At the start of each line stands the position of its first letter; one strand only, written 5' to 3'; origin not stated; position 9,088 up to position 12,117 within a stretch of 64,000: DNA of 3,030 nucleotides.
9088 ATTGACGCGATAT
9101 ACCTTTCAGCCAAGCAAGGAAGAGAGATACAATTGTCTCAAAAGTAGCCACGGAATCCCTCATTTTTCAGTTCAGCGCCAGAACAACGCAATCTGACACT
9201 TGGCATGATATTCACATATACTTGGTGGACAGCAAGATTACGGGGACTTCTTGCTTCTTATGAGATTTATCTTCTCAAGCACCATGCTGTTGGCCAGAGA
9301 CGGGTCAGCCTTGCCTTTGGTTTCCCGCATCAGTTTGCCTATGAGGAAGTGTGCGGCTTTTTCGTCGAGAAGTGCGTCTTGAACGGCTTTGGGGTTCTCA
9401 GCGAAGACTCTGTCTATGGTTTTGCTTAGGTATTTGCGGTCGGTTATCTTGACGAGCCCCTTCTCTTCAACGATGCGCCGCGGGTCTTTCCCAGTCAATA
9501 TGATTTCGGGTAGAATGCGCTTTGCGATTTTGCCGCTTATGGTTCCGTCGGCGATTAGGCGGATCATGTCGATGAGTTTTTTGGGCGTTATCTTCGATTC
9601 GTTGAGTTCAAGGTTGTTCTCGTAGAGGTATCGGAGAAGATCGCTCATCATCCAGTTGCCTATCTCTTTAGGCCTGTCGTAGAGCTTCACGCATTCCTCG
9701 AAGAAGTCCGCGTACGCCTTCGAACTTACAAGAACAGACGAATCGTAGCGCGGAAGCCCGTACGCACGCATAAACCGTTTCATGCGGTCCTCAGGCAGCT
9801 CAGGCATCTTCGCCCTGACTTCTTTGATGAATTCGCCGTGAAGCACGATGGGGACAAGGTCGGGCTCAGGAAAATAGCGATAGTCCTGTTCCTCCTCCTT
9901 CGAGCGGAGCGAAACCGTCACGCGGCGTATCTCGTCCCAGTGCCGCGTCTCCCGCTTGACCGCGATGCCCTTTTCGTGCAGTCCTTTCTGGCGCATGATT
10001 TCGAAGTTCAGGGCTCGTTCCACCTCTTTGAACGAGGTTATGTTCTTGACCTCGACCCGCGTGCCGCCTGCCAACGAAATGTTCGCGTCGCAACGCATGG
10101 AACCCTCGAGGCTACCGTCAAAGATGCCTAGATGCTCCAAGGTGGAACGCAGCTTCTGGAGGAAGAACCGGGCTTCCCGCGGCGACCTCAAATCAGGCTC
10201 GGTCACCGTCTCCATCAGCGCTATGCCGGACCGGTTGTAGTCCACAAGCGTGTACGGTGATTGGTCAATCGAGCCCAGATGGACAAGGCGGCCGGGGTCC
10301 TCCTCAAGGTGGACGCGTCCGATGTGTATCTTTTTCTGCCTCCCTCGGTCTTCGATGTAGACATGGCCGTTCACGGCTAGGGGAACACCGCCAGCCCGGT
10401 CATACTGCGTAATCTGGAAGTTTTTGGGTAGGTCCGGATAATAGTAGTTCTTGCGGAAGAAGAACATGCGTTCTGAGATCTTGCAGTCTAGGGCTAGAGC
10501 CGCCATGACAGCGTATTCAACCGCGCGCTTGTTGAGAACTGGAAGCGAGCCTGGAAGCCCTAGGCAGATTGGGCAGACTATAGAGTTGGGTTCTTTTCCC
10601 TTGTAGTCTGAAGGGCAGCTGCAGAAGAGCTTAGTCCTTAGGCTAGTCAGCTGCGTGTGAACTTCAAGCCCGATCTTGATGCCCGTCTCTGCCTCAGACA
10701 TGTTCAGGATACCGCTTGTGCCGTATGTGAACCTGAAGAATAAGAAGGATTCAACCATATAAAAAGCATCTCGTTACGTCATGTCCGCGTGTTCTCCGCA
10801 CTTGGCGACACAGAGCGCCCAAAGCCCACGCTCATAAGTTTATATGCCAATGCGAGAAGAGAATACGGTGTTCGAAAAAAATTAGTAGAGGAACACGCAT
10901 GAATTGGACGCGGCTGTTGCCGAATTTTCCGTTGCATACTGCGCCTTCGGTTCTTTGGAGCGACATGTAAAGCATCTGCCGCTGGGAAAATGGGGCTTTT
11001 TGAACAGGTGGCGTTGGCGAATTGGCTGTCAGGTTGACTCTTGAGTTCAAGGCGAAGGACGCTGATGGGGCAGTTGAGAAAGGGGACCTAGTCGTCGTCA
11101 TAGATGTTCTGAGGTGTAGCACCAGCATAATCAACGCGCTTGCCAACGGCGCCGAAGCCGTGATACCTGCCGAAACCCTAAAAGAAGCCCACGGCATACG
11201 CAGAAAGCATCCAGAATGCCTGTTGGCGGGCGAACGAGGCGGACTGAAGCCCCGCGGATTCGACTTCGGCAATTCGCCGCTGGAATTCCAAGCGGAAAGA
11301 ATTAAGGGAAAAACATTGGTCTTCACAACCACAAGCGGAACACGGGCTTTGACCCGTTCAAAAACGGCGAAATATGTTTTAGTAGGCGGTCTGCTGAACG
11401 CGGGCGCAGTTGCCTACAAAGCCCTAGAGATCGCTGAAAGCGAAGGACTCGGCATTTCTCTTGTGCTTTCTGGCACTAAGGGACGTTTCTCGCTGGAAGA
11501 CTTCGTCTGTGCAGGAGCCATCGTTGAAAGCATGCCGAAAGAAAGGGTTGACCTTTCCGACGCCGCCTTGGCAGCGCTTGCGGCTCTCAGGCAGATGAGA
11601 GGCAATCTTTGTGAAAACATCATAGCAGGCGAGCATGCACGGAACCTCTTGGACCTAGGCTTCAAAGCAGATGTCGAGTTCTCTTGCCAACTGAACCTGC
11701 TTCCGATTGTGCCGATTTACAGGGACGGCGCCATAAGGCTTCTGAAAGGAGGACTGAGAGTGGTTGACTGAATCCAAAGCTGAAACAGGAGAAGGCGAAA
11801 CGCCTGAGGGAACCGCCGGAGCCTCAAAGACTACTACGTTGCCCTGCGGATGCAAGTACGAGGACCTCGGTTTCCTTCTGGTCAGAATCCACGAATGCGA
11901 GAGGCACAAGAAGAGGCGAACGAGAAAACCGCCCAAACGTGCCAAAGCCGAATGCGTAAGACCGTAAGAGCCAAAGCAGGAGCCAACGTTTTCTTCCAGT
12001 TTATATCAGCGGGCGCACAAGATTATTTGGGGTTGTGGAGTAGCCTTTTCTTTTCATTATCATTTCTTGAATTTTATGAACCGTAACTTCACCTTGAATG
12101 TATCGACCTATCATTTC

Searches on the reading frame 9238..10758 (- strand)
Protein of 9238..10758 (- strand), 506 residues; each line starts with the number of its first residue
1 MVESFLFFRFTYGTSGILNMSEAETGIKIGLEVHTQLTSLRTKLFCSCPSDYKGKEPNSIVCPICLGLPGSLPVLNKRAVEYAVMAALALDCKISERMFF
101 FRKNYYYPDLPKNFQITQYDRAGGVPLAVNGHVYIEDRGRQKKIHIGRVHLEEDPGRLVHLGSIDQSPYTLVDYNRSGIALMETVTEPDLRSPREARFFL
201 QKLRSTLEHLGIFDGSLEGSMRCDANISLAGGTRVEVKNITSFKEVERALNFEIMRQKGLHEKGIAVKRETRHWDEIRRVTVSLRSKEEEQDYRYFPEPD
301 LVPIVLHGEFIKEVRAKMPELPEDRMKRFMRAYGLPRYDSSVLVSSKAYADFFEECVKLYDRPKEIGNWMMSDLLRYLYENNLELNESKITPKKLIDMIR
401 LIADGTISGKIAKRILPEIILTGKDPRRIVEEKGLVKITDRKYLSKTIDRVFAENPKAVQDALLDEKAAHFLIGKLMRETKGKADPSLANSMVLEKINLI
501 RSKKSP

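Call 63: find_homologous_proteins(query=window:9238-10758:-, max_evalue=1e-50)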
Query window:9238-10758:- (506 aa): 8000 proteins with E <= 1e-50 among 8000 candidates; the best 120 are listed.
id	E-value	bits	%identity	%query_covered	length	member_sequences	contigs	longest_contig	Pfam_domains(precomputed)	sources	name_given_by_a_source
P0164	0.0e+0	1143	100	100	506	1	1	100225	PF02637.24,PF02934.21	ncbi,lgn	-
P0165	9.9e-284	960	85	96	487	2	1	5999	PF02637.24,PF02934.21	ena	-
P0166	3.2e-273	925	82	94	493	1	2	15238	PF02637.24,PF02934.21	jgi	-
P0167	3.9e-273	925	82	94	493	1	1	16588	PF02637.24,PF02934.21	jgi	-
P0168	2.5e-272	922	82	94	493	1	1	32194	PF02637.24,PF02934.21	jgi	-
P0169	1.1e-267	907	80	96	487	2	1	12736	PF02637.24,PF02934.21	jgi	-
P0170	1.2e-266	903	79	96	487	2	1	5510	PF02637.24,PF02934.21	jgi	-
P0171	2.4e-266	902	80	96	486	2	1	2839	PF02637.24,PF02934.21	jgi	-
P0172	3.9e-266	902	80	96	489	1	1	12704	PF02637.24,PF02934.21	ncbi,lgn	ncbi:MAG: Asp-tRNA(Asn)/Glu-tRNA(Gln) amidotransferase subunit GatB [Candidatus Bathyarchaeia archae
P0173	6.7e-266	901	81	96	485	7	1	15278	PF02637.24,PF02934.21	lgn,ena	-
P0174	1.2e-265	900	80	96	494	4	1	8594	PF02637.24,PF02934.21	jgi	-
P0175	2.9e-265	899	80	96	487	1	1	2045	PF02637.24,PF02934.21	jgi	-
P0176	4.8e-264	895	79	96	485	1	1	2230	PF02637.24,PF02934.21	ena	-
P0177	1.3e-263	893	80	94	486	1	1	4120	PF02637.24,PF02934.21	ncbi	-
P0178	4.7e-263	891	80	96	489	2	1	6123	PF02637.24,PF02934.21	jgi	-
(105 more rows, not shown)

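Call 64: find_encoding_contigs(protein=P0168, flank=10000, max_places=2)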
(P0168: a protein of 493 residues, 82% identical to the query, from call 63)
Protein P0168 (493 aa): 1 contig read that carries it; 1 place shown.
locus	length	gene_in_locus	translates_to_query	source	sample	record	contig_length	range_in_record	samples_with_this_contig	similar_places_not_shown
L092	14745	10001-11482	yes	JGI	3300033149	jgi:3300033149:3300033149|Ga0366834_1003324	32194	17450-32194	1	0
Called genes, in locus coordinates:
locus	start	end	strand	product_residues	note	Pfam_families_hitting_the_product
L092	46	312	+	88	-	-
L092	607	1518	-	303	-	PF01063:Aminotran_4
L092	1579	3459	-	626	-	PF08915:tRNA-Thr_ED, PF00587:tRNA-synt_2b, PF03129:HGTP_anticodon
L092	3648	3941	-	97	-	-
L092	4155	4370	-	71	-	-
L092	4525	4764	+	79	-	-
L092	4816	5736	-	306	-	PF00294:PfkB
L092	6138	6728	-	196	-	PF01066:CDP-OH_P_transf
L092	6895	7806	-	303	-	PF01937:ARMT1-like_dom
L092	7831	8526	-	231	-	PF00121:TIM, PF05690:ThiG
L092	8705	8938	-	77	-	PF01037:AsnC_trans_reg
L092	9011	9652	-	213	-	PF04029:2-ph_phosp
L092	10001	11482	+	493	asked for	PF02934:GatB_N, PF02637:GatB_Yqey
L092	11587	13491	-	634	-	PF00136:DNA_pol_B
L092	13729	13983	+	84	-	-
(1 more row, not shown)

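Call 65: find_encoding_contigs(protein=P0165, flank=10000, max_places=2)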
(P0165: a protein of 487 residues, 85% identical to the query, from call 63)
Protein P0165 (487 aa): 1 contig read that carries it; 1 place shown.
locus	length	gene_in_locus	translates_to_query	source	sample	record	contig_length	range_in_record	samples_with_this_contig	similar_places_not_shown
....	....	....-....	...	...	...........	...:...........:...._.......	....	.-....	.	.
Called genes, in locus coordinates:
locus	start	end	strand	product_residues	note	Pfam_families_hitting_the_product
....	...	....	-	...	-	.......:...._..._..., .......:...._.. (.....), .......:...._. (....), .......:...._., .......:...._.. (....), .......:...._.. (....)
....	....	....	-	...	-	-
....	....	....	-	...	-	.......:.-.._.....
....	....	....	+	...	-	-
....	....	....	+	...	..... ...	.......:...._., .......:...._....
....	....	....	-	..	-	?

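Call 66: find_encoding_contigs(protein=P0167, flank=10000, max_places=2)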
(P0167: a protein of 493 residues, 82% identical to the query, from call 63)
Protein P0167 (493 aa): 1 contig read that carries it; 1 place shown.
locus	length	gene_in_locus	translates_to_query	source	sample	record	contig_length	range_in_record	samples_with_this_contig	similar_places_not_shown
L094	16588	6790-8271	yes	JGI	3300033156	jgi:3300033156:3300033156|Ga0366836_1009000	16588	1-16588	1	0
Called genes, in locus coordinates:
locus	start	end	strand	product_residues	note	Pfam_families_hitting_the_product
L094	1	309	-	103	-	?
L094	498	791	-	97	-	-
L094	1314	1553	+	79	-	-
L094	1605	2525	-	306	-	PF00294:PfkB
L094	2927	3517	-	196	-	PF01066:CDP-OH_P_transf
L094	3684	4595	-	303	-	PF01937:ARMT1-like_dom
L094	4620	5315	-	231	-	PF00121:TIM, PF05690:ThiG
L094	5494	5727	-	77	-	PF01037:AsnC_trans_reg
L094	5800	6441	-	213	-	PF04029:2-ph_phosp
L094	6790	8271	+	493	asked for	PF02934:GatB_N, PF02637:GatB_Yqey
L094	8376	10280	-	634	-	PF00136:DNA_pol_B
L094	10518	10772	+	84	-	-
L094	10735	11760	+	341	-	PF01925:TauE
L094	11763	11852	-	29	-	-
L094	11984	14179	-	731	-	-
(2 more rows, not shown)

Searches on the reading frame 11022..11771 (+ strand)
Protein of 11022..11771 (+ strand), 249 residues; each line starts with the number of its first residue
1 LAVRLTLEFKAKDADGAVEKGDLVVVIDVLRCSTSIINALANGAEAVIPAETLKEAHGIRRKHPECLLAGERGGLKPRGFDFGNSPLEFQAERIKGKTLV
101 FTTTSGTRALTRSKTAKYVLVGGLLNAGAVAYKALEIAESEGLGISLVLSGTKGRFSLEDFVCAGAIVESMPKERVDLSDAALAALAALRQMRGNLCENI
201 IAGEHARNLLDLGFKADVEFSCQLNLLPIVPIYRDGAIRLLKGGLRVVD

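Call 31: find_related_loci(query=window:11022-11771:+, collection=genome_contigs, flank=8000)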
Query window:11022-11771:+ (249 aa) in genome_contigs; peptide patterns used: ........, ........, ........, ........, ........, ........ (x = any residue, [..] = any of these).
191 stretches matched a pattern, but none encodes a relative of the query by tblastn (E <= 1e-3).

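Call 116: search_protein_families(library=pfam, proteins=[window:11022-11771:+], max_evalue=0.001)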
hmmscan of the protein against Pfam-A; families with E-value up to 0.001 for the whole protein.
window:11022-11771:+ (249 aa): 1 family
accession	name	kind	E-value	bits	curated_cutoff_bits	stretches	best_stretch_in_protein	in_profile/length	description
PF04029.19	2-ph_phosp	-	2.6e-72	243.1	26.4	1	20-235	12-225/226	2-phosphosulpholactate phosphatase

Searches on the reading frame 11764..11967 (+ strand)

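Call 60: search_protein_families(library=phrogs, proteins=[window:11764-11967:+], max_evalue=1)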
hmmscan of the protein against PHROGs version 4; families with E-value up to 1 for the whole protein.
window:11764-11967:+ (67 aa): 1 family
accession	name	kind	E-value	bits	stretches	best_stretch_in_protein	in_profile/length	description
phrog_5222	-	unknown function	0.37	12.1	1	21-54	14-47/66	-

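Call 116: search_protein_families(library=pfam, proteins=[window:11764-11967:+], max_evalue=0.001)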
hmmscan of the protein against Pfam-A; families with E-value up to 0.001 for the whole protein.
window:11764-11967:+ (67 aa): 0 families
